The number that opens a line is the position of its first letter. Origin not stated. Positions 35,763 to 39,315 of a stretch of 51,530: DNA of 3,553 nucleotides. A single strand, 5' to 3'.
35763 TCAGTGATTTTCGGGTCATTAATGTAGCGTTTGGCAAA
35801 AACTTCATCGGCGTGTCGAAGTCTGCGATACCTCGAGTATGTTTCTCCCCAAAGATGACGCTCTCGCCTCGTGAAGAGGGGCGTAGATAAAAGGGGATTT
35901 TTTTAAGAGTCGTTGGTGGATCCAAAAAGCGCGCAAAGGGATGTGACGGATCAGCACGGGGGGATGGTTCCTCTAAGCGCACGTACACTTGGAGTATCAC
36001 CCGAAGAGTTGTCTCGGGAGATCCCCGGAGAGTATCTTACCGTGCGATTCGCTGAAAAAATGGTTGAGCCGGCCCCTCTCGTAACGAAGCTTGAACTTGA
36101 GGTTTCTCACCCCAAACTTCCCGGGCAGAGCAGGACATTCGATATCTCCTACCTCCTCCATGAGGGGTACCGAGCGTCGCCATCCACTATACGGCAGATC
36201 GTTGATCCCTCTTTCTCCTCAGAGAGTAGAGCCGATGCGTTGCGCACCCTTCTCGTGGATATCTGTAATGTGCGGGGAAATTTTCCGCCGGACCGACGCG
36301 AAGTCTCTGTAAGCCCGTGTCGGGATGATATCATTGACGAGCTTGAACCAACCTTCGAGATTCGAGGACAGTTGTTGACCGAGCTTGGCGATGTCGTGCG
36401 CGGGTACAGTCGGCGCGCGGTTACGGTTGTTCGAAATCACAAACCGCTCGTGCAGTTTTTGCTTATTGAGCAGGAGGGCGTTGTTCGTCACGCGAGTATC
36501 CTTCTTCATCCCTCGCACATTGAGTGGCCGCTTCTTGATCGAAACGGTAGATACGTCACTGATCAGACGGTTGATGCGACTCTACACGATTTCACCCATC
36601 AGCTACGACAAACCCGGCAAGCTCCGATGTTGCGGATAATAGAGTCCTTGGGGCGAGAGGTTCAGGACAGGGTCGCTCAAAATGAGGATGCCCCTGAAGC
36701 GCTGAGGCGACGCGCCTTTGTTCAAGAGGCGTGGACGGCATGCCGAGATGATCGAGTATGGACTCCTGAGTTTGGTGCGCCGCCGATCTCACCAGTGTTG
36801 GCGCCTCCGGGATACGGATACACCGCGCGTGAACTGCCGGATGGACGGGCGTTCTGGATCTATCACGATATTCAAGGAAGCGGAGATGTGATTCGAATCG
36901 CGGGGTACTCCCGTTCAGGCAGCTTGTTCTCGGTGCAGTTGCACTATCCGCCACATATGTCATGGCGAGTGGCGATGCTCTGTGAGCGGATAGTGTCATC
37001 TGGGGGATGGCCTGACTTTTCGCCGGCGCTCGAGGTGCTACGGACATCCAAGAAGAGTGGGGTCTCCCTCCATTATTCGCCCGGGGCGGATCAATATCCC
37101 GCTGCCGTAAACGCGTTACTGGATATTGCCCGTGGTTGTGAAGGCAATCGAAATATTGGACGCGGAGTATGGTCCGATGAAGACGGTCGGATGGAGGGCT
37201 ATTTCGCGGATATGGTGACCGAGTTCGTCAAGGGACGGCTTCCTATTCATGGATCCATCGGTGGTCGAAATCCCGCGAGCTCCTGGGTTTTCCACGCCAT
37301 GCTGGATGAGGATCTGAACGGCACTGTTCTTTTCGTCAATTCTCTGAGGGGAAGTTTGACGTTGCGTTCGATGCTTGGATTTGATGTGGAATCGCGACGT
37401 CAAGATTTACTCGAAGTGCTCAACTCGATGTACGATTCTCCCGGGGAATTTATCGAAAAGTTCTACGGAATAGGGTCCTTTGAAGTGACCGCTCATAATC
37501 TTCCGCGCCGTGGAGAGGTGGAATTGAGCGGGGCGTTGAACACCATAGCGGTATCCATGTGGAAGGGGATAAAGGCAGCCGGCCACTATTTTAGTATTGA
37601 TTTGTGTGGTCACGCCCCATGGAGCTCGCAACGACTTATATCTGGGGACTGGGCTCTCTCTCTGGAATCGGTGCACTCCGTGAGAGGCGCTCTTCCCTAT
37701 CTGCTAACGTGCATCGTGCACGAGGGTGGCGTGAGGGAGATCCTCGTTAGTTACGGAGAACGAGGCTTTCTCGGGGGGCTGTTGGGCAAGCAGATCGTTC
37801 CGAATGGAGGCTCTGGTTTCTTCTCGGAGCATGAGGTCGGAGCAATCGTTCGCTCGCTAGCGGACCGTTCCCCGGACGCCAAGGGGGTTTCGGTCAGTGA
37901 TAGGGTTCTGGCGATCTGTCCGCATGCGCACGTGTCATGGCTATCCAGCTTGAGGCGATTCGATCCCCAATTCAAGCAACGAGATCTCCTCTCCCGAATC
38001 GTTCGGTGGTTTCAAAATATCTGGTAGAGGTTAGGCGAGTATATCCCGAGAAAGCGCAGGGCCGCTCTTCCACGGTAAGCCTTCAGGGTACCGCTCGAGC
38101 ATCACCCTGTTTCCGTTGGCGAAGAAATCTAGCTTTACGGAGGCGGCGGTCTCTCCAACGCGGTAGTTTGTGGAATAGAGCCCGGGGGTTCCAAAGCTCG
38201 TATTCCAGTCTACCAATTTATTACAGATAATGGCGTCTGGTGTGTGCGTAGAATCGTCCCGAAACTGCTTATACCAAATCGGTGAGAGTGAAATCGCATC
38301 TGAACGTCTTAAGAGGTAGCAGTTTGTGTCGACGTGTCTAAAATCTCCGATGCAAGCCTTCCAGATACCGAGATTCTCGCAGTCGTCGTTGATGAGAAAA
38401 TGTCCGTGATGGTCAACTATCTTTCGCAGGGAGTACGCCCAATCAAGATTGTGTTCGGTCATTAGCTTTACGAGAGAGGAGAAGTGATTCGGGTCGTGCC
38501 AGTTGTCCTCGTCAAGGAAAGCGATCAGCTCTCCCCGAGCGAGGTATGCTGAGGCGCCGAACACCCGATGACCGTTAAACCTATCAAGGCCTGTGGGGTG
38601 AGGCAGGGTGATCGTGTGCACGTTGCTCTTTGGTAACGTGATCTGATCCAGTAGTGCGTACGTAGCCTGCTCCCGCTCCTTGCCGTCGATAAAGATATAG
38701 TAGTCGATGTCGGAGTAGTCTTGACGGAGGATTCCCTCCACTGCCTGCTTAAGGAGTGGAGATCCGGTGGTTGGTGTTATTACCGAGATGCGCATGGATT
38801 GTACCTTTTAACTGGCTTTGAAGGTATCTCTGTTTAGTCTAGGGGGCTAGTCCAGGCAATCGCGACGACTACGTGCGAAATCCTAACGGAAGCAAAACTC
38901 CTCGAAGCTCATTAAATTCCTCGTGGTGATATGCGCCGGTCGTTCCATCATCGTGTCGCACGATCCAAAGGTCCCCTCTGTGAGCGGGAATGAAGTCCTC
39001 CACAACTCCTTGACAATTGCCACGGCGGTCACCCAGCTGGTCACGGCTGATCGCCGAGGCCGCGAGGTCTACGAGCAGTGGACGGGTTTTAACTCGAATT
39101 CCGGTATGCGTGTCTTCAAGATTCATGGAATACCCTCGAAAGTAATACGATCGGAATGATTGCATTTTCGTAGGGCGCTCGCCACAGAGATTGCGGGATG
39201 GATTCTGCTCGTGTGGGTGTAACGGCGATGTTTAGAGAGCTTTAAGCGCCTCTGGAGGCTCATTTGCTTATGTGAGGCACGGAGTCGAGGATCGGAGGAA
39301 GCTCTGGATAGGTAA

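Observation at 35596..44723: A 9-kb glycosyltransferase and orphan-gene block between futalosine-pathway genes: candidate undescribed envelope glycosylation system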

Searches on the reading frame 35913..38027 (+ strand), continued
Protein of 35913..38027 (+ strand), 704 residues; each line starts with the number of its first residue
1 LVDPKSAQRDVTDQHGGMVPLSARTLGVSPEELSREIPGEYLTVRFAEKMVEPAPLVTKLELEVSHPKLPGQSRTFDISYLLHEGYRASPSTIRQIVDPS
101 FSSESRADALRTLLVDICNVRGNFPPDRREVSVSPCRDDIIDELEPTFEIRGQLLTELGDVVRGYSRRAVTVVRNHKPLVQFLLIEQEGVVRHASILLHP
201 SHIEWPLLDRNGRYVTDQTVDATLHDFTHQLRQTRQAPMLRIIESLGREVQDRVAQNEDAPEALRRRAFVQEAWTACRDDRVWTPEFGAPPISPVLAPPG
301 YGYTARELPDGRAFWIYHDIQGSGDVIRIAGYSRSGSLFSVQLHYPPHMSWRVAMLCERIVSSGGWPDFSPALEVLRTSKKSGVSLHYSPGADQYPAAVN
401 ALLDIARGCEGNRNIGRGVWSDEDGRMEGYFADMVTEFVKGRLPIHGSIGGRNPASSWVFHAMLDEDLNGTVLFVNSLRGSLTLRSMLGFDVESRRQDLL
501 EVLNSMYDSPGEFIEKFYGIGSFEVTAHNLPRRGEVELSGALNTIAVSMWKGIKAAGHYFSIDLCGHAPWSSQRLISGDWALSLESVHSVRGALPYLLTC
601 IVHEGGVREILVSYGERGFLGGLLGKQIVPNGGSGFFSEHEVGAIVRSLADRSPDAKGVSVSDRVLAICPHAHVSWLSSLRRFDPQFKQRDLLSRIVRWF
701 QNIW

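Call 84: fold_search(model_id=the predicted structure, library=viral)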
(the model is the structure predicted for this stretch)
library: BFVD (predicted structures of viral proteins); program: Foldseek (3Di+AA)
matches with E <= 10: 540; with E <= 0.001: 0
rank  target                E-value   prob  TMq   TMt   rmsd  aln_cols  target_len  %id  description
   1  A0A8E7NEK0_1          5.1e-03  0.11  0.06  0.04  27.4       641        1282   10  (no name in the UniProt tables at hand)
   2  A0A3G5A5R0            1.5e-02  0.21  0.11  0.14  23.6       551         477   11  Uncharacterized protein [Harvfovirus sp.]
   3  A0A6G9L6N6            3.0e-02  0.05  0.06  0.04  36.5       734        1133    8  Tail fiber receptor binding protein [Bacillus phage vB_BcM_Sam46]
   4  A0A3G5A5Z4            3.4e-02  0.08  0.07  0.10  26.6       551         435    9  Uncharacterized protein [Hyperionvirus sp.]
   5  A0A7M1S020            5.0e-02  0.16  0.08  0.09  24.8       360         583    8  Uncharacterized protein [uncultured phage cr128_1]
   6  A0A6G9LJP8            6.9e-02  0.07  0.07  0.06  27.6       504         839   10  Tail fiber protein [Pseudomonas phage Epa13]
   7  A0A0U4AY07            1.3e-01  0.11  0.11  0.14  24.5       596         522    8  (no name in the UniProt tables at hand)
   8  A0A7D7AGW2            1.4e-01  0.35  0.07  0.04  20.1       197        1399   10  Genome polyprotein (Fragment) [Pacific black duck aalivirus]
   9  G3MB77                1.5e-01  0.04  0.06  0.05  35.4       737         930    8  Gp7 [Bacillus phage G]
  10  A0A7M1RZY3            1.6e-01  0.04  0.07  0.07  27.4       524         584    9  Uncharacterized protein [uncultured phage cr114_1]
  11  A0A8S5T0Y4            1.6e-01  0.03  0.07  0.07  31.1       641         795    9  Uncharacterized protein [Myoviridae sp. ctWb16]
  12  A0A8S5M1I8            1.7e-01  0.07  0.09  0.12  27.4       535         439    7  Tail-collar fiber protein [Siphoviridae sp. ctzu221]
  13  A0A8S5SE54            1.7e-01  0.06  0.08  0.11  26.5       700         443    6  Uncharacterized protein [Caudovirales sp. ctrNG92]
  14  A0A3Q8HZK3            2.4e-01  0.04  0.08  0.07  24.0       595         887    9  (no name in the UniProt tables at hand)
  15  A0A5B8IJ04            2.5e-01  0.06  0.09  0.10  25.6       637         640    9  Protein kinase domain protein [Mimiviridae sp. ChoanoV1]
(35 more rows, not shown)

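Call 85: search_protein_families(library=padloc, proteins=[window:35913-38027:+, L004:7956-9881:-, L007:13114-14904:-, L008:16644-18530:+, L093:4792-6708:+], max_evalue=0.01)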
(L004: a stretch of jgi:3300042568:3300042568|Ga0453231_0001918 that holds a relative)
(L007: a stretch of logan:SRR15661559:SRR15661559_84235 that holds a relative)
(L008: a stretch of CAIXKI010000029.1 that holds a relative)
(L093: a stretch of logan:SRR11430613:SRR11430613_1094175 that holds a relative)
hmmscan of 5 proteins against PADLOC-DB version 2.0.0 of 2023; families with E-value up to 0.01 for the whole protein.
window:35913-38027:+ (704 aa): 0 families

L004:7956-9881:- (641 aa): 0 families

L007:13114-14904:- (596 aa): 0 families

L008:16644-18530:+ (628 aa): 0 families

L093:4792-6708:+ (638 aa): 0 families

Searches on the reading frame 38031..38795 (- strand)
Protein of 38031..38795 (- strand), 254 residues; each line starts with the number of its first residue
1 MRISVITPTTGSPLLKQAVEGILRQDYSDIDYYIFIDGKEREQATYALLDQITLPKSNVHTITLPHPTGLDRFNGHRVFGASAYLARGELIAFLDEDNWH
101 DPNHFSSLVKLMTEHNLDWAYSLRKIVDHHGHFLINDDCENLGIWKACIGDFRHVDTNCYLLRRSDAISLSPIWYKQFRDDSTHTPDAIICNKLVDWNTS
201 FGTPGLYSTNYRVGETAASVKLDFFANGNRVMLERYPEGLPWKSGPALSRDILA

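Call 4: search_protein_families(library=pfam, proteins=[window:38031-38795:-], max_evalue=0.1)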
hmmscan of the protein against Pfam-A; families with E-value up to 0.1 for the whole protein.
window:38031-38795:- (254 aa): 2 families
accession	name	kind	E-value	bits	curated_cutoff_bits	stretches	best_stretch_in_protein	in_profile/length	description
PF00535.33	Glycos_transf_2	-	5.5e-12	46.4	23.3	1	4-126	1-117/168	Glycosyl transferase family 2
PF13641.12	Glyco_tranf_2_3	-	5.4e-06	27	27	1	3-118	3-117/230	Glycosyltransferase like family 2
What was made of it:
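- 38031..38795 (-): Soluble 254-aa GT2 glycosyltransferase (island core). PF00535 E 5.5e-12 (call 4).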

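Call 6: search_protein_families(library=ncbifam, proteins=[window:38031-38795:-], max_evalue=0.01)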
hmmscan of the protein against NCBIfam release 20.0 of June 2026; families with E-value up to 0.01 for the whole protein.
window:38031-38795:- (254 aa): 4 families
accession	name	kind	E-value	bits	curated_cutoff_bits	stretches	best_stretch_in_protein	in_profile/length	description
NF047683.1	TeichurnBiosyTuaG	equivalog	3.7e-07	30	400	1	2-134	7-133/252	teichuronic acid biosynthesis protein TuaG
NF050050.1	ProtGlycPglI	equivalog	2.3e-05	23.9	500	1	3-112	4-108/306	GalNAc(5)-diNAcBac-PP-undecaprenol beta-1,3-glucosyltransferase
NF041394.1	GtaseAglG_Halo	equivalog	7.5e-05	22.1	440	1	15-114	18-109/304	glucosyl-dolichyl phosphate glucuronosyltransferase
NF038299.1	EPS_HpsN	equivalog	0.0013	17.8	425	1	2-112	2-106/317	hormogonium polysaccharide biosynthesis glycosyltransferase HpsN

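Call 43: search_solved_structures(query=window:38031-38795:-, max_evalue=1)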
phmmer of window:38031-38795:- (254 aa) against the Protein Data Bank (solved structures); distinct sequences matched with E-value up to 1: 5.
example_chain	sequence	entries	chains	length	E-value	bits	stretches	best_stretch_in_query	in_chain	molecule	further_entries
9jma_A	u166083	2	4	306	0.019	17.6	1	58-119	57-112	GalNAc(5)-diNAcBac-PP-undecaprenol beta-1,3-glucosyltransferase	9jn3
3bcv_A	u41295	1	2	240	0.1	15.2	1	2-122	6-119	Putative glycosyltransferase protein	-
8bz8_A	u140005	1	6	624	0.18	14.3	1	2-119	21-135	Glycosyltransferase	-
8bz4_A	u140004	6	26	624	0.18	14.3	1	2-119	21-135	Glycosyltransferase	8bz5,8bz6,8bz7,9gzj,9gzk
1h7l_A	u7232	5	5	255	0.61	12.6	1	4-115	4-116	SPORE COAT POLYSACCHARIDE BIOSYNTHESIS PROTEIN SPSA | PROTEIN (SPORE COAT POLYSACCHARIDE BIOSYNTHESIS PROTEIN SPSA)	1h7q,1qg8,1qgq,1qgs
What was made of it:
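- On Three-component periplasmic glycosylation system: PDB hits are PglI and SpsA, with none to GtrB, ArnC or DPMS at E up to 1 (call 43).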

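Call 44: search_protein_families(library=phrogs, proteins=[window:38031-38795:-], max_evalue=0.01)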
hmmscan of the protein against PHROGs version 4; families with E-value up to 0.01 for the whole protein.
window:38031-38795:- (254 aa): 0 families

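Call 67: find_homologous_proteins(query=window:38031-38795:-, max_evalue=0.00001)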
Query window:38031-38795:- (254 aa): 791 proteins with E <= 0.00001 among 1155 candidates; the best 120 are listed.
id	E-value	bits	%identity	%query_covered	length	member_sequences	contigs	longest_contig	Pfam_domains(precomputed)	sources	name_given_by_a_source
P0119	5.9e-156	536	88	100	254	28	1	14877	PF13641.13,PF00535.33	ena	-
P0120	6.6e-152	522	84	100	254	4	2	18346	PF13641.13,PF00535.33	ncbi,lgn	-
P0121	1.5e-150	518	84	100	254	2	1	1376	PF13641.13,PF00535.33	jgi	jgi:glycosyltransferase involved in cell wall biosynthesis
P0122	2.7e-132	458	74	100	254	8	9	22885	PF00535.33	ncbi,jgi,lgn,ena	jgi:glycosyltransferase involved in cell wall biosynthesis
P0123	6.3e-128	444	72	99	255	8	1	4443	PF00535.33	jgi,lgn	jgi:glycosyltransferase involved in cell wall biosynthesis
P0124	2.1e-125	435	71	99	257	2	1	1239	PF00535.33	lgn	-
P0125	2.8e-125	435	73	99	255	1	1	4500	PF00535.33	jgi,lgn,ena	jgi:glycosyltransferase involved in cell wall biosynthesis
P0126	5.1e-125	434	73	99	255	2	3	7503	PF00535.33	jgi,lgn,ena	jgi:glycosyltransferase involved in cell wall biosynthesis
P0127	7.1e-125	434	73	99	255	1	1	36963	PF00535.33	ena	-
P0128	2.3e-124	432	70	99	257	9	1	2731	PF00535.33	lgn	-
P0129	1.1e-123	430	71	100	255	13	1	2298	PF00535.33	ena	-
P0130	8.3e-123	427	70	100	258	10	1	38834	PF13641.13,PF00535.33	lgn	-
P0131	2.3e-122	426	70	99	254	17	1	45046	PF00535.33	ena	-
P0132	3.1e-120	419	100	70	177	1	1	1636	PF00535.33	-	-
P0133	2.6e-106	373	60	100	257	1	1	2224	PF13641.13,PF00535.33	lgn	-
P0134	2.7e-82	294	50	96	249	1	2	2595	PF00535.33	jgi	jgi:glycosyltransferase involved in cell wall biosynthesis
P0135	3.4e-81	291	51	96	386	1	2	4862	PF00535.33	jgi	jgi:glycosyltransferase involved in cell wall biosynthesis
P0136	4.0e-81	290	50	98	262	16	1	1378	PF00535.33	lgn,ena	-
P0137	5.5e-79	283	50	95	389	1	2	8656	PF00535.33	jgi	jgi:hypothetical protein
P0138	1.7e-78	282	50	96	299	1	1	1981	PF00535.33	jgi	jgi:hypothetical protein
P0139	7.4e-77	276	48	91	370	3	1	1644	PF00535.33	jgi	jgi:glycosyltransferase involved in cell wall biosynthesis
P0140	2.7e-76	274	50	93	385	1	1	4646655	PF00535.33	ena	-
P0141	1.5e-73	266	49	96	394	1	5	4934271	PF00535.33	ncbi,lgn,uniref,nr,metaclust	ncbi:probable glycosyl transferase [Crocosphaera subtropica ATCC 51142]|uniref:Probable glycosyl tra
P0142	6.3e-71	257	47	91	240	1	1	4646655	PF00535.33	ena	-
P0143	2.9e-70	255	49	94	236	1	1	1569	PF00535.33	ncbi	-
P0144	6.7e-70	254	48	94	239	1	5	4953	PF00535.33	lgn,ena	-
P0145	7.7e-70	253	48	94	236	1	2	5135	PF00535.33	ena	-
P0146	1.5e-69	252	49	94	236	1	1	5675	PF00535.33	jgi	-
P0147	1.5e-69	252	48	94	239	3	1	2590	PF00535.33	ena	-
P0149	2.4e-69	252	48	94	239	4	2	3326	PF00535.33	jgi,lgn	jgi:glycosyltransferase involved in cell wall biosynthesis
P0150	8.8e-69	250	48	94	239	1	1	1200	PF00535.33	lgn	-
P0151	2.2e-68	249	47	96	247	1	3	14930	PF00535.33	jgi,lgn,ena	-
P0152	2.9e-68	248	46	96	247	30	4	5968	PF00535.33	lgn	-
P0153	3.1e-68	248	46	96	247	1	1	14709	PF00535.33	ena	-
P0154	4.2e-68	248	47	94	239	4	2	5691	PF00535.33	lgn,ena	-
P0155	5.3e-68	247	47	94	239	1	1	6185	PF00535.33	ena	-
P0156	5.9e-68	247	46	96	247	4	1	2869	PF00535.33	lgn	-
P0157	7.4e-68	247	48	94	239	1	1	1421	PF00535.33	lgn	-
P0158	7.9e-68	247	46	96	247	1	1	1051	PF00535.33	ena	-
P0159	8.3e-68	247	47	95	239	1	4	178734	PF00535.33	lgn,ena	-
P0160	1.1e-67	246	45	95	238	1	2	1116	PF00535.33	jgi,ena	jgi:glycosyltransferase involved in cell wall biosynthesis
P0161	1.1e-67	246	46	96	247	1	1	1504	PF00535.33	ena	-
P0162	1.1e-67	246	46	96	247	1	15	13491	PF00535.33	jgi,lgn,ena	-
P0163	1.9e-67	245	45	95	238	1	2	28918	PF00535.33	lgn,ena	-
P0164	2.1e-67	245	46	96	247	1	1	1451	PF00535.33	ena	-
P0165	2.1e-67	245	46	96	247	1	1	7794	PF00535.33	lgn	-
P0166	2.9e-67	245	46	96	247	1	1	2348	PF00535.33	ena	-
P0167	2.9e-67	245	46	96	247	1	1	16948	PF00535.33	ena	-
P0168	2.9e-67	245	46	96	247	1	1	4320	PF00535.33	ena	-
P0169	2.9e-67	245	46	96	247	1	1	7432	PF00535.33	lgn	-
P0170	3.7e-67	245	45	95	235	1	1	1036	PF00535.33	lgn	-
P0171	4.0e-67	244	46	96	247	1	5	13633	PF00535.33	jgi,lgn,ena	jgi:glycosyltransferase involved in cell wall biosynthesis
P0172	5.4e-67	244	46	96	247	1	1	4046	PF00535.33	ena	-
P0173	5.5e-67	244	46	96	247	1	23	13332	PF00535.33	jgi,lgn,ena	jgi:glycosyltransferase involved in cell wall biosynthesis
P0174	5.6e-67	244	46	96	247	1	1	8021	PF00535.33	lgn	-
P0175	6.6e-67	244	47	94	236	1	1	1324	PF00535.33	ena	-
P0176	7.6e-67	243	46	96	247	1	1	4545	PF00535.33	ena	-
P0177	9.8e-67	243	47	94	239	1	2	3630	PF00535.33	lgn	-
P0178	1.0e-66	243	45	95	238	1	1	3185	PF00535.33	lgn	-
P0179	1.2e-66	243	44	96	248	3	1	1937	PF00535.33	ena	-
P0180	1.2e-66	243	47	94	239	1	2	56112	PF00535.33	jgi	jgi:glycosyltransferase involved in cell wall biosynthesis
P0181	1.3e-66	243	45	95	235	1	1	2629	PF00535.33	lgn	-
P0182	1.4e-66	243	46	96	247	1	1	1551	PF00535.33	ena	-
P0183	2.0e-66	242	46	96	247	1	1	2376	PF00535.33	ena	-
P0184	2.2e-66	242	45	95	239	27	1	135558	PF00535.33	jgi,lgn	jgi:glycosyltransferase involved in cell wall biosynthesis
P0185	3.7e-66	241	46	96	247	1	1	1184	PF00535.33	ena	-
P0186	5.4e-66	241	46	94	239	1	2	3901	PF00535.33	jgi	jgi:glycosyltransferase involved in cell wall biosynthesis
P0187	5.5e-66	241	44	96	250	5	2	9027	PF00535.33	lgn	-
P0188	5.7e-66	241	48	95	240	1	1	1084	PF00535.33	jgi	-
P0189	5.8e-66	241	46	96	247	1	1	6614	PF00535.33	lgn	-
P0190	6.6e-66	240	44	96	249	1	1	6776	PF00535.33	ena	-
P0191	7.5e-66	240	44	96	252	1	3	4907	PF00535.33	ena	-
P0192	7.6e-66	240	43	96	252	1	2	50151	PF00535.33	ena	-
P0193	1.4e-65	239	44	96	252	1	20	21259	PF00535.33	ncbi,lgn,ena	-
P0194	1.6e-65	239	43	96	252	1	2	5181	PF00535.33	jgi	jgi:glycosyltransferase involved in cell wall biosynthesis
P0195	1.6e-65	239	43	96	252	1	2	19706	PF00535.33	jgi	-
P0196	1.9e-65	239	44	96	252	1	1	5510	PF00535.33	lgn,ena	-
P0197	2.0e-65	239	43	96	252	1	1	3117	PF00535.33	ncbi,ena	-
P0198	2.3e-65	239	45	96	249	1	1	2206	PF00535.33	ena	-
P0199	2.4e-65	239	46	94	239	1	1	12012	PF00535.33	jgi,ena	-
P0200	3.0e-65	238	43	96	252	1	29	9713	PF00535.33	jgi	jgi:hypothetical protein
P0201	3.6e-65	238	44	96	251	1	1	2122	PF00535.33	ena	-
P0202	3.7e-65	238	43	96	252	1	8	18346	PF00535.33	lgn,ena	-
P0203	3.7e-65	238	45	95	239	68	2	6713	PF00535.33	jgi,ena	jgi:glycosyltransferase involved in cell wall biosynthesis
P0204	4.0e-65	238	45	96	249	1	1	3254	PF00535.33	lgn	-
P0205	4.0e-65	238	48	94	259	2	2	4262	PF00535.33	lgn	-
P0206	4.1e-65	238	43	96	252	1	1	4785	PF00535.33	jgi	-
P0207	4.2e-65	238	43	96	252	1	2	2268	PF00535.33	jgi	jgi:hypothetical protein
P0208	4.5e-65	238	45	96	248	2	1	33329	PF00535.33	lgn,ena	-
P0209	4.9e-65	238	43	96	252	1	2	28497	PF00535.33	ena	-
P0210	5.9e-65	237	46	94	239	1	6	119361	PF00535.33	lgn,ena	-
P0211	6.1e-65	237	43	96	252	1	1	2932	PF00535.33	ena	-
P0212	6.6e-65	237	45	94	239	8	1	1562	PF00535.33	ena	-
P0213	7.3e-65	237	44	96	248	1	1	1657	PF13641.13,PF00535.33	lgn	-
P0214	7.4e-65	237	45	96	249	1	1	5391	PF00535.33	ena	-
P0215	7.9e-65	237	43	96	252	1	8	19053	PF00535.33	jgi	-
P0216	7.9e-65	237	45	94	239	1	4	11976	PF00535.33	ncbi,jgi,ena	jgi:glycosyltransferase involved in cell wall biosynthesis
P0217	8.2e-65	237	45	95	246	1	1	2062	PF00535.33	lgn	-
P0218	8.2e-65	237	43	96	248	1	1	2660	PF13641.13,PF00535.33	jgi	jgi:glycosyltransferase involved in cell wall biosynthesis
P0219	8.3e-65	237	45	96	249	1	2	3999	PF00535.33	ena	-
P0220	8.4e-65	237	47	95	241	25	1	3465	PF00535.33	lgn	-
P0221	1.0e-64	237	43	95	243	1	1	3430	PF00535.33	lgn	-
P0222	1.1e-64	236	43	96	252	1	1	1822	PF00535.33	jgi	-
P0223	1.1e-64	236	43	96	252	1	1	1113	PF00535.33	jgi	jgi:hypothetical protein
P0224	1.2e-64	236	45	96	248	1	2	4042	PF13641.13,PF00535.33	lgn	-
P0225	1.2e-64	236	47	95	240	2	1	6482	PF00535.33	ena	-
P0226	1.3e-64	236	44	96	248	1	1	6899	PF00535.33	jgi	jgi:glycosyltransferase involved in cell wall biosynthesis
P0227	1.3e-64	236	43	96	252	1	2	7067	PF00535.33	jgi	jgi:hypothetical protein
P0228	1.5e-64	236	43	96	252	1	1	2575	PF00535.33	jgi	jgi:glycosyltransferase involved in cell wall biosynthesis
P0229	1.5e-64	236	44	96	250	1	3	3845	PF00535.33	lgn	-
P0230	1.6e-64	236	45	96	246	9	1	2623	PF00535.33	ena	-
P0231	1.7e-64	236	44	96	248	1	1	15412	PF00535.33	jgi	jgi:glycosyltransferase involved in cell wall biosynthesis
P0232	1.9e-64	236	45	96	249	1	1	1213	PF00535.33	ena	-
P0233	2.1e-64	235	45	96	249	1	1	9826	PF00535.33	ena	-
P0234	2.7e-64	235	45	96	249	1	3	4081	PF00535.33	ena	-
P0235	2.8e-64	235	45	96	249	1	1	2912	PF00535.33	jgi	jgi:hypothetical protein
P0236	2.8e-64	235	44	96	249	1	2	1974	PF00535.33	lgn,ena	-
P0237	3.0e-64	235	43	96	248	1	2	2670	PF00535.33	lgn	-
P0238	3.2e-64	235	45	96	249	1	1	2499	PF00535.33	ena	-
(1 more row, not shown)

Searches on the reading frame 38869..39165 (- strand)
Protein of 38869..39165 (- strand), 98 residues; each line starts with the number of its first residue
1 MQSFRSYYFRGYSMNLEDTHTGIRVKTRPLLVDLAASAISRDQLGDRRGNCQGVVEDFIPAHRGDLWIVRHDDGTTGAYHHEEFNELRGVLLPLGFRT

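Call 4: search_protein_families(library=pfam, proteins=[window:38869-39165:-], max_evalue=0.1)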
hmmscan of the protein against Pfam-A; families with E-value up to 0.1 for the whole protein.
window:38869-39165:- (98 aa): 0 families

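Call 6: search_protein_families(library=ncbifam, proteins=[window:38869-39165:-], max_evalue=0.01)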
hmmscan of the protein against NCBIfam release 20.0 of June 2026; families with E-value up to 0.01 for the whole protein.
window:38869-39165:- (98 aa): 0 families
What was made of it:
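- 38869..39165 (-): Small soluble protein (probably 85 aa from M14, 38869-39126). Accessory, present in three of the four island lineages. No family hit (calls 4, 6).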

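Call 44: search_protein_families(library=phrogs, proteins=[window:38869-39165:-], max_evalue=0.01)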
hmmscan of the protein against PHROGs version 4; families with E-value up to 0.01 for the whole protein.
window:38869-39165:- (98 aa): 0 families

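Call 85: search_protein_families(library=padloc, proteins=[window:38869-39165:-], max_evalue=0.01)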
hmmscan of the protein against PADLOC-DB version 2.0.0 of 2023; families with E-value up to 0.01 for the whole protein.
window:38869-39165:- (98 aa): 0 families
